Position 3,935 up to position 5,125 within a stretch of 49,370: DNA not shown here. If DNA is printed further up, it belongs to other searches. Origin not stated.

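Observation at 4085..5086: Phage-borne homologue of host intracellular PHA depolymerase (PhaZ) packaged as a self-contained moron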

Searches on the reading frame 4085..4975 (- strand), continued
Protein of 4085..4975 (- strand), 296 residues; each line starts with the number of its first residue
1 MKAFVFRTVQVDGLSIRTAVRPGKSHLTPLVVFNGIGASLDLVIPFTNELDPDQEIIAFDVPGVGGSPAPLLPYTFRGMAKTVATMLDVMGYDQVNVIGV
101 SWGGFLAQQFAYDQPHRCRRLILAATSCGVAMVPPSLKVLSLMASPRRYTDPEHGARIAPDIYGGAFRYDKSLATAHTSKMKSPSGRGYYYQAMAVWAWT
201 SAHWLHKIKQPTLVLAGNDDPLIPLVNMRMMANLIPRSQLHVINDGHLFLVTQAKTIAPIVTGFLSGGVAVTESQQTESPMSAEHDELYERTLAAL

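Call 40: find_encoding_contigs(protein=P0032, flank=6000, max_places=1)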
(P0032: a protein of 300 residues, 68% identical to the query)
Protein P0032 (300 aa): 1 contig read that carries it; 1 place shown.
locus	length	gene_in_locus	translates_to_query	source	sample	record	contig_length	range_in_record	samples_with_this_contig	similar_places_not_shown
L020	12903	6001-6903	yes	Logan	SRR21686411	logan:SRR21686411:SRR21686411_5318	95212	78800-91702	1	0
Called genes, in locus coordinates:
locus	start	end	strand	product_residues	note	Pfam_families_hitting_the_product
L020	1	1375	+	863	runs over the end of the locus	PF05203:Hom_end_hint, PF14528:LAGLIDADG_3 (faint)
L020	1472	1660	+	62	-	-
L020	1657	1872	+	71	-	-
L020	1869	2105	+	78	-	-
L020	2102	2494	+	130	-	-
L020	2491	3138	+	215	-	-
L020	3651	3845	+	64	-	-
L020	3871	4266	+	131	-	-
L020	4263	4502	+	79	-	-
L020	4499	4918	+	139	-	-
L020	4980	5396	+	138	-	-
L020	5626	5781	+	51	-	-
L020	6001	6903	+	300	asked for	PF12146:Hydrolase_4 (weak), PF00561:Abhydrolase_1, PF12697:Abhydrolase_6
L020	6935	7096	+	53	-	-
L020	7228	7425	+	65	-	-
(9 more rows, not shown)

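Call 44: get_annotated_region(hit=H8, flank=4000)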
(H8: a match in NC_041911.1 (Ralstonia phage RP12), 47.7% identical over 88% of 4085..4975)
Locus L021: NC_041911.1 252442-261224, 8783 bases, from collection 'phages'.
description: Ralstonia phage RP12 DNA, complete genome.
organism: Ralstonia phage RP12 (NCBI taxid 1923889)
taxonomy: Viruses; Duplodnaviria; Heunggongvirae; Uroviricota; Caudoviricetes; Ripduovirus; Ripduovirus RP12
host: Ralstonia solanacearum; source: -; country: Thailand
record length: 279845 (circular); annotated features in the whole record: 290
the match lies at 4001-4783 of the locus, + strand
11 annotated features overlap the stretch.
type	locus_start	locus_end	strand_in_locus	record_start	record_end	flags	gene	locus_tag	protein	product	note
CDS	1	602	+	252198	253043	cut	-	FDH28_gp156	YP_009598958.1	endolysin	ORF265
CDS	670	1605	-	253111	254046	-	-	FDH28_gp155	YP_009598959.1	hypothetical protein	ORF266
CDS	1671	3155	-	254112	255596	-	-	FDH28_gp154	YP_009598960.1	DNA helicase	ORF267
CDS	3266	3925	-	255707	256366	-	-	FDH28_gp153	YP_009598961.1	hypothetical protein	ORF268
CDS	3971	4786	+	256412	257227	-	-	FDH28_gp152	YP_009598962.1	esterase/lipase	ORF269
CDS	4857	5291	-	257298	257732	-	-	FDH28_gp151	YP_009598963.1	hypothetical protein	ORF270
CDS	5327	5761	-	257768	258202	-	-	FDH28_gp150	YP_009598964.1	acetyltransferase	ORF271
CDS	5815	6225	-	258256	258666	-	-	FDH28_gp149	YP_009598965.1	hypothetical protein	ORF272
CDS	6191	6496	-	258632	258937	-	-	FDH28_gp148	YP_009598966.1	membrane protein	ORF273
CDS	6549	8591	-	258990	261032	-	-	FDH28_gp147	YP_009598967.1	RNA polymerase beta subunit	ORF274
CDS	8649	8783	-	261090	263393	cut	-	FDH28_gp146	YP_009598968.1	RNA polymerase beta subunit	ORF275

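Call 46: find_encoding_contigs(protein=P0073, flank=7000, max_places=1)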
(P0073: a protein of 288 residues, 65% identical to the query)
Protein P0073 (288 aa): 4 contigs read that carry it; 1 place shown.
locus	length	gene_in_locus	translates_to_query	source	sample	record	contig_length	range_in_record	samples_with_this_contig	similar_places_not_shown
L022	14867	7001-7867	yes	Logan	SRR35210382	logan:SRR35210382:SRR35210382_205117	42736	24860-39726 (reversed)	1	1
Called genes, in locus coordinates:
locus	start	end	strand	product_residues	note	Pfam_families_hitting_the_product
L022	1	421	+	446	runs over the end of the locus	PF00303:Thymidylat_synt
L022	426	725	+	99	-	-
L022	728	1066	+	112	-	-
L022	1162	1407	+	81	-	-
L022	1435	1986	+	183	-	-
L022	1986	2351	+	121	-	-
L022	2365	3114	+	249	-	-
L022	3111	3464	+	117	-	PF00583:Acetyltransf_1, PF13673:Acetyltransf_10, PF13508:Acetyltransf_7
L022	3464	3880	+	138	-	-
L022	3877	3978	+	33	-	-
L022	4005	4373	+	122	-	-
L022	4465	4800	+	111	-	-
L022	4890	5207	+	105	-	-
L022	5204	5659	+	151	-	-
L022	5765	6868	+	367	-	-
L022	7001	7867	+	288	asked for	PF12146:Hydrolase_4, PF00561:Abhydrolase_1, PF12697:Abhydrolase_6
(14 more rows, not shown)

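Call 47: find_encoding_contigs(protein=P0109, flank=7000, max_places=1)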
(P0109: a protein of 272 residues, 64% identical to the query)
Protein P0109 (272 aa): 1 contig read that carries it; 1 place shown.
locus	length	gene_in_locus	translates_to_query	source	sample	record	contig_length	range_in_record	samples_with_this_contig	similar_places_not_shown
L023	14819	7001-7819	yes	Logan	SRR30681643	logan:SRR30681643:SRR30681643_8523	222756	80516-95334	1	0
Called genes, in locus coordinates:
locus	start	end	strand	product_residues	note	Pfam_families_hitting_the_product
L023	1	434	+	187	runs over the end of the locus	-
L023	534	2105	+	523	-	-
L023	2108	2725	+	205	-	-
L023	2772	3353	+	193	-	-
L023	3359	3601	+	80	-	-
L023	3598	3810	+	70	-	-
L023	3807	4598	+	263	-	-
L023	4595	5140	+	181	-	-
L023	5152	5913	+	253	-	-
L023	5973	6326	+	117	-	-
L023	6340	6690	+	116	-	-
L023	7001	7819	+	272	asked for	PF00561:Abhydrolase_1, PF12146:Hydrolase_4, PF12697:Abhydrolase_6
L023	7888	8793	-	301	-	PF24981:Beta-prop_ATRN-LZTR1, PF13415:Beta-prop_FBX42, PF24681:Kelch_KLHDC2_KLHL20_DRC7, PF24996:NANM, PF25210:Kelch_FKB95, PF01344:Kelch_1, PF13964:Beta-prop_Calicin, PF25210:Kelch_FKB95, +9 more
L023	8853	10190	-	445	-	-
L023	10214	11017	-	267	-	-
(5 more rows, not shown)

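Call 64: search_solved_structures(query=window:4085-4975:-, max_evalue=0.00001)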
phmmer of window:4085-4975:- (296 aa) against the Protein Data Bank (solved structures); distinct sequences matched with E-value up to 0.00001: 54.
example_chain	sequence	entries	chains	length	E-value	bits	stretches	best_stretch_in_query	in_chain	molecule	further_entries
8v16_C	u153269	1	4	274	5.1e-22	81.9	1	10-265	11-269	Esterase 1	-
6eb3_A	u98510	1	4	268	5.4e-22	81.8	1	10-265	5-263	Est1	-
5egn_A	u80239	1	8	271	3.9e-15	59.3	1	195-267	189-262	Esterase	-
6i8w_A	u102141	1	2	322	4.5e-12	49.3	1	7-129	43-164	Alpha/beta fold hydrolase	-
3om8_A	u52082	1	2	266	7.7e-11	45.2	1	23-254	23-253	Probable hydrolase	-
7zjt_A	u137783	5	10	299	1.2e-10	44.6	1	55-268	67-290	4,5:9,10-diseco-3-hydroxy-5,9,17-trioxoandrosta-1(10),2-diene-4-oate hydrolase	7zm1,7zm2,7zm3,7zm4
8pzg_A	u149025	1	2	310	1.2e-10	44.5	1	67-247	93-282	ORF17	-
5jz9_A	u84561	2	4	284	2.2e-10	43.7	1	55-268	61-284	4,5:9,10-diseco-3-hydroxy-5,9,17-trioxoandrosta-1(10),2-diene-4-oate hydrolase | 2-hydroxy-6-oxo-6-phenylhexa-2,4-dienoate hydrolase BphD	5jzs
2vf2_A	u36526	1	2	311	2.4e-10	43.6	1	55-268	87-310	2-HYDROXY-6-OXO-6-PHENYLHEXA-2,4-DIENOATE HYDROLASE BPHD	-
2wud_A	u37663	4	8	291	5.1e-10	42.5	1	55-268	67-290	2-HYDROXY-6-OXO-6-PHENYLHEXA-2,4-DIENOATE HYDROLASE BPHD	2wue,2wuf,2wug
4q3l_A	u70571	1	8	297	9.8e-10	41.6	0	30-126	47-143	MGS-M2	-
5jzb_A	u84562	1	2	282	1.2e-09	41.3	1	55-250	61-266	4,5:9,10-diseco-3-hydroxy-5,9,17-trioxoandrosta-1(10),2-diene-4-oate hydrolase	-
7ac0_AAA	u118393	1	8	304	1.7e-09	40.8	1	54-129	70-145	Soluble epoxide hydrolase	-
4pw0_A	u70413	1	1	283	2.8e-09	40.1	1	23-240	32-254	Alpha/beta hydrolase fold protein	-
2og1_A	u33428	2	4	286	1.5e-08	37.7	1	51-248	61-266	2-hydroxy-6-oxo-6-phenylhexa-2,4-dienoate hydrolase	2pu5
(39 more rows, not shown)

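Call 68: find_encoding_contigs(protein=P0077, flank=7000, max_places=1)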
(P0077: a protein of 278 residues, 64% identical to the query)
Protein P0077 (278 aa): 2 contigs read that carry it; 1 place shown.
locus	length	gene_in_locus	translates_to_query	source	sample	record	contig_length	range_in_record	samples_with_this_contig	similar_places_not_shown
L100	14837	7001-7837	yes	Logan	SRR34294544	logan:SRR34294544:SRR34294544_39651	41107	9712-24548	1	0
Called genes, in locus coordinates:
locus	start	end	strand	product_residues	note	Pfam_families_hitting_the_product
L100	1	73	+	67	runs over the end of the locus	-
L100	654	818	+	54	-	-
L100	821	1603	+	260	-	-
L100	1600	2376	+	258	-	PF06992:Phage_lambda_P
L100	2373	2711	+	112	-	PF26207:Phage_phiTE_015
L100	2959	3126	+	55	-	-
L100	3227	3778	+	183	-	PF13935:Ead_Ea22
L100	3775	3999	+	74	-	-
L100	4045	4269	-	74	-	PF09274:ParG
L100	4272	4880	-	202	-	PF01656:CbiA, PF07015:VirC1, PF09140:MipZ (weak), PF10609:ParA (weak), PF13614:AAA_31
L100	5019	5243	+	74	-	-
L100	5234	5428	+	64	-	-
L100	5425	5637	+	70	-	-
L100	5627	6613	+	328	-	-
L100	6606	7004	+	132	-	-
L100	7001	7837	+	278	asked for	PF00561:Abhydrolase_1, PF12146:Hydrolase_4, PF12697:Abhydrolase_6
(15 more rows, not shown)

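Call 69: predict_structure(alignment_id=A2)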
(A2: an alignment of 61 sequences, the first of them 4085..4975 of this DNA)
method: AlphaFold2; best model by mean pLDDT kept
length: 296 residues; sequences in the alignment: 61
mean_pLDDT: 90.3   pTM: 0.89
mean pLDDT of the five models: 90.3, 89.7, 89.7, 86.6, 86.5
residues with pLDDT >= 90: 204; 70-90: 73; 50-70: 18; < 50: 1
segments of 3 or more residues with pLDDT < 50: none
pLDDT, mean of each block of 10 residues (from residue 1): 90 95 97 88 91 97 87 93 98 98 96 98 92 92 86 94 96 91 73 88 96 97 94 96 96 95 84 54 76 74
secondary structure, 60 per line:
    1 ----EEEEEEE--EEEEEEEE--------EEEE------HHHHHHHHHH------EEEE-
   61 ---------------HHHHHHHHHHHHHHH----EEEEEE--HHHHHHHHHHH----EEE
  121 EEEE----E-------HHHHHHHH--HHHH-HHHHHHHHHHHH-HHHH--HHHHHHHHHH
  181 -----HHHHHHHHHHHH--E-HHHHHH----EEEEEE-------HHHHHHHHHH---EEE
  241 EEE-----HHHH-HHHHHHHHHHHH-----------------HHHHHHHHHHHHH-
elements in order: E5-11 E14-21 E30-33 H40-49 E56-59 H76-90 E95-100 H103-113 E118-124 H137-144 H147-150 H152-163 H165-168 H171-180 H186-197 H202-207 E212-217 H225-234 E238-243 H249-252 H254-265 H283-295

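Call 73: fold_search(model_id=the predicted structure, library=pdb)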
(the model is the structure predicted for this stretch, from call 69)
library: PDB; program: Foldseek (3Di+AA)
matches with E <= 10: 1959; with E <= 0.001: 1806
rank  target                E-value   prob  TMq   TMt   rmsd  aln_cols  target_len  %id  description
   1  8v16_B                1.4e-19  1.00  0.79  0.85   2.4       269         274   28  Esterase with a monomeric cooperative, hysteresis or allokairy (released 2024-10-23)
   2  8pzg_A                1.6e-19  1.00  0.70  0.70   4.5       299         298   21  Metagenomic lipase ORF17 (released 2024-11-27)
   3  6i8w_A                6.2e-19  1.00  0.74  0.71   3.9       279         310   22  Crystal structure of a membrane phospholipase A, a novel bacterial virulence factor (released 2019-11-27)
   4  6eb3_B                8.4e-19  1.00  0.77  0.85   2.6       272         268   28  Structural and enzymatic characterization of an esterase from a metagenomic library (released 2019-08-07)
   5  3om8_A                1.4e-18  1.00  0.73  0.81   4.0       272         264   23  The crystal structure of a hydrolase from Pseudomonas aeruginosa PA01 (released 2010-09-22)
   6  8v16_A                1.5e-18  1.00  0.76  0.85   2.6       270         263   27  Esterase with a monomeric cooperative, hysteresis or allokairy (released 2024-10-23)
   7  5egn_A                1.8e-18  1.00  0.69  0.78   4.0       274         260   23  Est816 as an N-Acyl homoserine lactone degrading enzyme (released 2016-11-02)
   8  3om8_B                2.1e-18  1.00  0.73  0.81   3.8       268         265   24  The crystal structure of a hydrolase from Pseudomonas aeruginosa PA01 (released 2010-09-22)
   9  2xua_A                3.8e-18  1.00  0.73  0.83   3.7       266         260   21  Crystal structure of the enol-lactonase from Burkholderia xenovorans LB400 (released 2011-01-26)
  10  5egn_C                4.9e-18  1.00  0.68  0.77   4.6       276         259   22  Est816 as an N-Acyl homoserine lactone degrading enzyme (released 2016-11-02)
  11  6eb3_A                5.9e-18  1.00  0.77  0.86   2.5       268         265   27  Structural and enzymatic characterization of an esterase from a metagenomic library (released 2019-08-07)
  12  6eb3_C                1.4e-17  1.00  0.78  0.87   2.4       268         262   27  Structural and enzymatic characterization of an esterase from a metagenomic library (released 2019-08-07)
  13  7ots_A                1.4e-17  1.00  0.76  0.77   6.5       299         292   17  Crystal structure of human Monoacylglycerol Lipase ABHD6 in complex with oleic acid and octyl glucoside (released 2021-06-23)
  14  7ots_B                1.5e-17  1.00  0.75  0.78   4.0       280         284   17  Crystal structure of human Monoacylglycerol Lipase ABHD6 in complex with oleic acid and octyl glucoside (released 2021-06-23)
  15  7dq9_A                4.1e-17  1.00  0.72  0.80   4.2       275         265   18  Crystal structure of a type-A feruloyl esterase from gut Alistipes shahii (released 2021-12-22)
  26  8v16_C                2.1e-16  1.00  0.75  0.86   2.6       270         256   27  Esterase with a monomeric cooperative, hysteresis or allokairy (released 2024-10-23)
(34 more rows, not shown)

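Call 74: fold_search(model_id=the predicted structure, library=viral)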
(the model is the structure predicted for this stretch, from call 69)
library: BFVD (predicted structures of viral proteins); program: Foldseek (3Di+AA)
matches with E <= 10: 506; with E <= 0.001: 74
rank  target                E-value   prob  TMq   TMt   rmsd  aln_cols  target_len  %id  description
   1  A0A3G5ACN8            4.3e-18  1.00  0.78  0.65   6.3       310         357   15  Alpha/beta hydrolase [Satyrvirus sp.]
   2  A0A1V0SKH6            1.1e-15  1.00  0.71  0.55   4.5       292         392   19  Alpha/beta hydrolase fold [Klosneuvirus KNV1]
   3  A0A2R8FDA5            9.6e-15  1.00  0.71  0.66   3.6       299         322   20  Alpha/beta hydrolase [Brazilian cedratvirus IHUMI]
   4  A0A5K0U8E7            6.7e-14  1.00  0.73  0.66   5.9       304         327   19  AB hydrolase-1 domain-containing protein [Yasminevirus sp. GU-2018]
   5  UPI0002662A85         1.4e-13  1.00  0.69  0.47  12.8       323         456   18  (no name look-up for this kind of identifier)
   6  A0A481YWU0            1.6e-13  1.00  0.67  0.56   5.0       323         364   15  Alpha/beta hydrolase fold protein [Marseillevirus LCMAC201]
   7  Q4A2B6                4.1e-13  1.00  0.68  0.76   5.2       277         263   12  Putative esterase [Emiliania huxleyi virus 86 (isolate United Kingdom/English Channel/1999)]
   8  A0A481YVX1            4.7e-13  1.00  0.67  0.56   5.2       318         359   12  Alpha/beta hydrolase fold protein [Marseillevirus LCMAC201]
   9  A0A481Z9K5            2.6e-12  1.00  0.61  0.46   7.7       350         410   15  Haloalkane dehalogenase [Pithovirus LCPAC304]
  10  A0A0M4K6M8            3.7e-12  1.00  0.59  0.50   6.3       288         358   22  (no name in the UniProt tables at hand)
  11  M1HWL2                1.0e-11  1.00  0.64  0.68   8.3       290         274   14  (no name in the UniProt tables at hand)
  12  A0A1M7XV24            6.8e-11  1.00  0.54  0.60  11.6       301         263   13  Alpha/beta hydrolase [Cedratvirus A11]
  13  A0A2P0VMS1            7.2e-11  1.00  0.59  0.46   5.2       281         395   13  Alpha/beta hydrolase family protein [Tetraselmis virus 1]
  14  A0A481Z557            2.2e-10  1.00  0.59  0.42   8.8       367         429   12  Haloalkane dehalogenase [Pithovirus LCPAC101]
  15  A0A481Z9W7            2.4e-10  1.00  0.49  0.52  11.3       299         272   12  Fermentation-respiration switch protein [Pithovirus LCPAC401]
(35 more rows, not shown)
